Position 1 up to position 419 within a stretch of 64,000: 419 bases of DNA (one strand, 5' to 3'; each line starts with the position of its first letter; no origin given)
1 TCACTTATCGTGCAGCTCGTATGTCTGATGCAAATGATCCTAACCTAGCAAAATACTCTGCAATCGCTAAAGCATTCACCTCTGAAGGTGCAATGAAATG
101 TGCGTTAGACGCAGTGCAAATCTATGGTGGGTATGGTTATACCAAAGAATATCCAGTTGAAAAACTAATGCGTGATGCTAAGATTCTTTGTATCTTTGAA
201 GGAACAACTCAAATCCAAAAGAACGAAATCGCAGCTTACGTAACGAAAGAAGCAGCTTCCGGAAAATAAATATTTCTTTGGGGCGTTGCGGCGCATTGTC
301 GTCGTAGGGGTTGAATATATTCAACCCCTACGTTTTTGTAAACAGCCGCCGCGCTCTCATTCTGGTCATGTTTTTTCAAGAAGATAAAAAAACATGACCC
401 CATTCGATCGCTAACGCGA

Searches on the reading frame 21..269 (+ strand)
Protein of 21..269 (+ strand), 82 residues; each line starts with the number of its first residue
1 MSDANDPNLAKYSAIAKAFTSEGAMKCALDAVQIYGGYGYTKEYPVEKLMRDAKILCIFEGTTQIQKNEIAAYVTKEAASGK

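Call 71: search_protein_families(library=pfam, proteins=[window:21-269:+], max_evalue=0.001)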
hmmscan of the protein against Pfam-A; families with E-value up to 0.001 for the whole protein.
window:21-269:+ (82 aa): 3 families
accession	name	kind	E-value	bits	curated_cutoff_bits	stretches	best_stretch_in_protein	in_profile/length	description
PF00441.29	Acyl-CoA_dh_1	-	1.4e-20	74.4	22.4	1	3-72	79-147/150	Acyl-CoA dehydrogenase, C-terminal domain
PF08028.16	Acyl-CoA_dh_2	-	1.3e-07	32.4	22.7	1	5-62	75-132/134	Acyl-CoA dehydrogenase, C-terminal domain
PF22924.1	ACOX_C_alpha1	-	6.1e-05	23.3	27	1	7-73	101-167/169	Acyl-CoA oxidase, C-alpha1 domain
